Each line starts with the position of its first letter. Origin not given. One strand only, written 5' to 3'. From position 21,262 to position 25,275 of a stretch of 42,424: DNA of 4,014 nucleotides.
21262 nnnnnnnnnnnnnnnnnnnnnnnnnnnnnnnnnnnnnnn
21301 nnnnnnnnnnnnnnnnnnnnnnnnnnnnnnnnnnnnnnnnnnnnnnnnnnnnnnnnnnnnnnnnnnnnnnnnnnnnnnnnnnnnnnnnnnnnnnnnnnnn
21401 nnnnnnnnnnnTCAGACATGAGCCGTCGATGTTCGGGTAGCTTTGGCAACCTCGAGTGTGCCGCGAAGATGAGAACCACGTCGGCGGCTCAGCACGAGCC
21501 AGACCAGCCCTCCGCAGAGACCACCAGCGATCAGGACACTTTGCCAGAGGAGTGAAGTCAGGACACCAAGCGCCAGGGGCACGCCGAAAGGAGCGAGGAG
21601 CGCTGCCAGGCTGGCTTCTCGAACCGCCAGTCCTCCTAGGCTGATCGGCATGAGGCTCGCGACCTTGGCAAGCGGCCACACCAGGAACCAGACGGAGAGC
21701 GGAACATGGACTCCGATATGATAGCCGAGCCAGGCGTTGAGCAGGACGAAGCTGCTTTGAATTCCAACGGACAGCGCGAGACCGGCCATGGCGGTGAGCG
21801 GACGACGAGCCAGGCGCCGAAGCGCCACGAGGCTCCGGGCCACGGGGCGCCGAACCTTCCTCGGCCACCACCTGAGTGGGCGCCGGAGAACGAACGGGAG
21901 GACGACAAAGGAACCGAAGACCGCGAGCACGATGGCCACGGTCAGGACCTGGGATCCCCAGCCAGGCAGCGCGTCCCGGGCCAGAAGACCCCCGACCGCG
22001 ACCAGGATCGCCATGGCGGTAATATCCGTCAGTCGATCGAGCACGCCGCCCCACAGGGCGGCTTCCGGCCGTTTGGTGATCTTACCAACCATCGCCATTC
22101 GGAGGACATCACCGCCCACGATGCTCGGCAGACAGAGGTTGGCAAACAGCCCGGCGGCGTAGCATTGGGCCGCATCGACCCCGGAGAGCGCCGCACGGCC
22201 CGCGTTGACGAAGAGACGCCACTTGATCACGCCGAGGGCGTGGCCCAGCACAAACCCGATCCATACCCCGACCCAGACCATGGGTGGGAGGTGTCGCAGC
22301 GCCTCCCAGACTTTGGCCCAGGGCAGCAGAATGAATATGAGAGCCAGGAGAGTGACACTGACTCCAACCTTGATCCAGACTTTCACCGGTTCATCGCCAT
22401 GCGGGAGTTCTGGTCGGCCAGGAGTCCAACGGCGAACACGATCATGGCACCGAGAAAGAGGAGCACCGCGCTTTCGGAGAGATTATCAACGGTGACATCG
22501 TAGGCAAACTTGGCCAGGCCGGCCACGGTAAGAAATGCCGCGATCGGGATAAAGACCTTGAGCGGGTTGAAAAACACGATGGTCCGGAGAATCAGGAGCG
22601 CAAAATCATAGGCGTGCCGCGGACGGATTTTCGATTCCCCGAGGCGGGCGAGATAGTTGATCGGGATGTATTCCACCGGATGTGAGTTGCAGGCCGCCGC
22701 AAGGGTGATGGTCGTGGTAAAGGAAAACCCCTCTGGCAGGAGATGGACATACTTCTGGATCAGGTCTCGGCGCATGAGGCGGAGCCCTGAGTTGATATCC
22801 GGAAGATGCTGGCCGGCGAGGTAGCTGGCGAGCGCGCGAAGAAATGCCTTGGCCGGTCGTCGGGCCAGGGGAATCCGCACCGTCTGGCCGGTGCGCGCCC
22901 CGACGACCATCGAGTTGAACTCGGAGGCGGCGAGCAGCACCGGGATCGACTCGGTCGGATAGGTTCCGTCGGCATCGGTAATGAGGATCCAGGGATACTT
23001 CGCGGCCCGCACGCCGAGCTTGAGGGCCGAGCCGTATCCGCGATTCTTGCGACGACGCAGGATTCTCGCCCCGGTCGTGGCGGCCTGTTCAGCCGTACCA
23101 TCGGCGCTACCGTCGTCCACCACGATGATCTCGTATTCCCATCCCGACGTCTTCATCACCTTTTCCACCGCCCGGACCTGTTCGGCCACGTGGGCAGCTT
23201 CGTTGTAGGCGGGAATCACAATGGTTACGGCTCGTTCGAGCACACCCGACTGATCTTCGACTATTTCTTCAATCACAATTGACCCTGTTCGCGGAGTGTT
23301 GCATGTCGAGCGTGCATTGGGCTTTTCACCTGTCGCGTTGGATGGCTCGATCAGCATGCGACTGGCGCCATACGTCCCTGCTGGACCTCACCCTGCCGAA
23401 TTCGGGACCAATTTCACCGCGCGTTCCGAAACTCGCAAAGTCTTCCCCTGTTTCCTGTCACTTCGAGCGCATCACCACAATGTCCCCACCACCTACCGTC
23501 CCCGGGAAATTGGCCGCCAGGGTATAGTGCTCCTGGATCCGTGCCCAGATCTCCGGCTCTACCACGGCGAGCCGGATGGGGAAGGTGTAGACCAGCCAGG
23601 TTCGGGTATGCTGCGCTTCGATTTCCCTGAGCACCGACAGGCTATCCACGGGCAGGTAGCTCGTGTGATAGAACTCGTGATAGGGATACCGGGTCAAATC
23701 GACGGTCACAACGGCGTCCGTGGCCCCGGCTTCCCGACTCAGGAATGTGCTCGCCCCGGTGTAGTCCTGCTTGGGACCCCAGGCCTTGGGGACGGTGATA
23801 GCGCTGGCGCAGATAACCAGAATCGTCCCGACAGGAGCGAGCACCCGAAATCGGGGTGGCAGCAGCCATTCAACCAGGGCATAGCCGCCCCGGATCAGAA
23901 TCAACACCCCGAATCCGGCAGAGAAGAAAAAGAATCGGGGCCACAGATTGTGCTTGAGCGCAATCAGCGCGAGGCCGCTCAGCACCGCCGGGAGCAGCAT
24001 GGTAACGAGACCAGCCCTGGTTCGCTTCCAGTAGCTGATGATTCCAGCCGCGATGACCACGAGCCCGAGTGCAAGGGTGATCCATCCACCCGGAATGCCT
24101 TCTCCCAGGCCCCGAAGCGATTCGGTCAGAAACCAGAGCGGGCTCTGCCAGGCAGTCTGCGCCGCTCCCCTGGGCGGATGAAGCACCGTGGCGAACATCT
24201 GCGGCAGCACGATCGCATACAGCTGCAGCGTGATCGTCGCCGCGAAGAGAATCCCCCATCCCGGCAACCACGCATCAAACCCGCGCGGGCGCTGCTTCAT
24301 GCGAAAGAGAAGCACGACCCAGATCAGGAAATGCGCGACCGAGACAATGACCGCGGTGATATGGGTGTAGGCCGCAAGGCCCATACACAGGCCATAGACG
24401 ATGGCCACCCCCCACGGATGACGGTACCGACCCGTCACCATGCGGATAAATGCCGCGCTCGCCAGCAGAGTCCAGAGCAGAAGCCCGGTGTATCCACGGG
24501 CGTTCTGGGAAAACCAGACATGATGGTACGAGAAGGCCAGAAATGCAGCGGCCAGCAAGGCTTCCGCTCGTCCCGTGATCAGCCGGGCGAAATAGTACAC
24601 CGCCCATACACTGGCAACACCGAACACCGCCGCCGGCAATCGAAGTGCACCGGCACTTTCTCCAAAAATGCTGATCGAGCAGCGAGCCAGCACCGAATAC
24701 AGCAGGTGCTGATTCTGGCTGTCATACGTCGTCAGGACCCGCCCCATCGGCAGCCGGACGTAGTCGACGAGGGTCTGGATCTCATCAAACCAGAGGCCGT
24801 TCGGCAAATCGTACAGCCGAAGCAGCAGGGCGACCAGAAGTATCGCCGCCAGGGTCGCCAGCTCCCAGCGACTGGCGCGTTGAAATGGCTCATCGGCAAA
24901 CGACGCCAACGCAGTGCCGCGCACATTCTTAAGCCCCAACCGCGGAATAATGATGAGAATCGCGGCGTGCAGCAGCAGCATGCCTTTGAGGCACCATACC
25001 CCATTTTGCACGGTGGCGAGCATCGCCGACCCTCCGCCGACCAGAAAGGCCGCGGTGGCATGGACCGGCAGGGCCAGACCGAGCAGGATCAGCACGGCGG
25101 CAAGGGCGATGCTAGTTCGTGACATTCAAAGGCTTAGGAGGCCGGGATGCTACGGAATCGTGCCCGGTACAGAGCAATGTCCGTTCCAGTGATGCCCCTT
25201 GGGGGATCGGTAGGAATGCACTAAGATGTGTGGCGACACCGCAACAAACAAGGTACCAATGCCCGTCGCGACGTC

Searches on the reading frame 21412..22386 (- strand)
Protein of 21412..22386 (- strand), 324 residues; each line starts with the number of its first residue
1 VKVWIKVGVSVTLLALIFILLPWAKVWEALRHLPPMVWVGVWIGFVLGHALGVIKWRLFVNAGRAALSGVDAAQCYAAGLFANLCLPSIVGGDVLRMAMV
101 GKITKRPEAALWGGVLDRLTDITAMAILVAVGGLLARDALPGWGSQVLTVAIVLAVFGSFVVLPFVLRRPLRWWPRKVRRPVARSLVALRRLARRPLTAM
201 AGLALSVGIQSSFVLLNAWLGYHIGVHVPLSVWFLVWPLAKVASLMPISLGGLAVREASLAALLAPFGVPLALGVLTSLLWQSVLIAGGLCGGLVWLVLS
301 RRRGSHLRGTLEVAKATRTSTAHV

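Call 6: search_protein_families(library=pfam, proteins=[window:21412-22386:-], max_evalue=0.001)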
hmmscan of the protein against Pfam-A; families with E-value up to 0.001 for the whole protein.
window:21412-22386:- (324 aa): 1 family
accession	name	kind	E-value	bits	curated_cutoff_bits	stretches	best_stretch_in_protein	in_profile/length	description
PF03706.18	LPG_synthase_TM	-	1.9e-26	93.7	33.4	1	3-286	1-295/302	Lysylphosphatidylglycerol synthase TM region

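Call 74: search_protein_families(library=ncbifam, proteins=[window:21412-22386:-], max_evalue=0.00001)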
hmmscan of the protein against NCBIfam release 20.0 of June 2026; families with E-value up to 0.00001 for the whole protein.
window:21412-22386:- (324 aa): 1 family
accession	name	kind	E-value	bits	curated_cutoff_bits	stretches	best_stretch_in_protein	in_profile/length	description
TIGR00374.1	TIGR00374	subfamily_domain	5.2e-09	36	43.2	1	9-281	3-294/323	flippase-like domain-containing protein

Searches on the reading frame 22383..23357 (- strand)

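Call 6: search_protein_families(library=pfam, proteins=[window:22383-23357:-], max_evalue=0.001)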
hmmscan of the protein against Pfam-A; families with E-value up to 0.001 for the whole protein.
window:22383-23357:- (324 aa): 2 families
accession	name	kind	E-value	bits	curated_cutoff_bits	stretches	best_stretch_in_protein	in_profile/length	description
PF00535.33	Glycos_transf_2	-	7.3e-27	94.8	23.3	1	45-203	1-167/168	Glycosyl transferase family 2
PF13641.12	Glyco_tranf_2_3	-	6.6e-07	30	27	1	44-145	3-111/230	Glycosyltransferase like family 2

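Call 74: search_protein_families(library=ncbifam, proteins=[window:22383-23357:-], max_evalue=0.00001)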
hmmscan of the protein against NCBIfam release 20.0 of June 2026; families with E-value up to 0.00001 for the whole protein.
window:22383-23357:- (324 aa): 15 families
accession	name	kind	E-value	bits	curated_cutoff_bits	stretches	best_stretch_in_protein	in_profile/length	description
TIGR04182.1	glyco_TIGR04182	equivalog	5.5e-30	104.8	325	1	44-295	2-252/293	S-layer glycoprotein N-glycosyltransferase AglJ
NF041391.1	DPhHxTase_Halo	equivalog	4.1e-27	94.6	375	1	50-247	3-195/213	dolichyl-phosphate hexose transferase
NF058614.1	PPMAGASynPpgS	equivalog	2e-17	63.4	370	1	44-234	2-195/226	polyprenyl-phospho-N-acetylgalactosaminyl synthase PpgS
NF007986.1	PRK10714.1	equivalog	3.7e-17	62.3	529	1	43-281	7-246/316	undecaprenyl-phosphate 4-deoxy-4-formamido-L-arabinose transferase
TIGR03937.1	PgaC_IcaA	equivalog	1.1e-14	54.3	422.3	1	42-158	45-162/407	poly-beta-1,6-N-acetyl-D-glucosamine synthase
TIGR04283.1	glyco_like_mftF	equivalog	3.8e-14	52.8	182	1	45-143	2-95/221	TIGR04283 family arsenosugar biosynthesis glycosyltransferase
NF010496.0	PRK13915.1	equivalog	1.3e-13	50.7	262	1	18-104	10-93/307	glucosyl-3-phosphoglycerate synthase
NF047588.1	GlcsyltransPgfSStrep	equivalog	1.1e-12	47.8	500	1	44-277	3-237/308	glycosyltransferase PgfS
NF041875.1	EPS_EpsD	equivalog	9.6e-12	44.9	370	1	44-136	1-95/325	exopolysaccharide biosynthesis glycosyltransferase EpsD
TIGR03965.1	mycofact_glyco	equivalog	1.4e-11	43.9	280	1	40-142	70-176/467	mycofactocin biosynthesis glycosyltransferase MftF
TIGR03469.1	HpnB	hypoth_equivalog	1.7e-08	33.9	379.25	1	43-143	45-158/386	hopene-associated glycosyltransferase HpnB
NF041865.1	EpsU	equivalog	2.3e-07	30.1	700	1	42-116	39-114/394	exopolysaccharide biosynthesis GT2 family glycosyltransferase EpsU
NF038302.1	EPS_HpsE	equivalog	4.8e-07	29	300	1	44-172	3-136/307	hormogonium polysaccharide biosynthesis glycosyltransferase HpsE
NF047683.1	TeichurnBiosyTuaG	equivalog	1.4e-06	28.1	400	1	42-136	6-102/252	teichuronic acid biosynthesis protein TuaG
NF007482.0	PRK10073.1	equivalog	3.9e-06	26.1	423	1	43-142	7-107/334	glycosyltransferase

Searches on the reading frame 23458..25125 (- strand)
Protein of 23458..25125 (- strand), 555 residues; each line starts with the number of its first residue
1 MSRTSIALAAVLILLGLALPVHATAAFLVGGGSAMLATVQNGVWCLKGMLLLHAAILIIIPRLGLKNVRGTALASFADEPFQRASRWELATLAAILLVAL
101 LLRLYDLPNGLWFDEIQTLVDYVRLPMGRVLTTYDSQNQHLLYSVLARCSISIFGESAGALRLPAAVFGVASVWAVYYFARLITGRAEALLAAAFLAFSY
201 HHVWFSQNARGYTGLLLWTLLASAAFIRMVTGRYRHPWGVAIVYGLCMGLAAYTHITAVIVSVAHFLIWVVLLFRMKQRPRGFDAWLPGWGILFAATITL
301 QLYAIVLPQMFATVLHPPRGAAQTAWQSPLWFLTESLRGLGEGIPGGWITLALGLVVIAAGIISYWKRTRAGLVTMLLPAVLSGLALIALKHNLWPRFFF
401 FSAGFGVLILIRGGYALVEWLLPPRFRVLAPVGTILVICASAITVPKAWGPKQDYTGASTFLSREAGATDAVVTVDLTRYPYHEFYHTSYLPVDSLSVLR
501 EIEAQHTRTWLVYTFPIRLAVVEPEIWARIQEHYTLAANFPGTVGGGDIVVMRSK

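Call 6: search_protein_families(library=pfam, proteins=[window:23458-25125:-], max_evalue=0.001)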
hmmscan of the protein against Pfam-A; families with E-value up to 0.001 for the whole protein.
window:23458-25125:- (555 aa): 1 family
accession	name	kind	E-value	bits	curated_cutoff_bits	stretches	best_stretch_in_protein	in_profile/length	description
PF13231.12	PMT_2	-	7.7e-10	39.6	26.1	1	143-275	6-132/160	Dolichyl-phosphate-mannose-protein mannosyltransferase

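Call 74: search_protein_families(library=ncbifam, proteins=[window:23458-25125:-], max_evalue=0.00001)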
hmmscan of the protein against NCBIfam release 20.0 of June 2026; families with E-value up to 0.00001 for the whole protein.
window:23458-25125:- (555 aa): 0 families
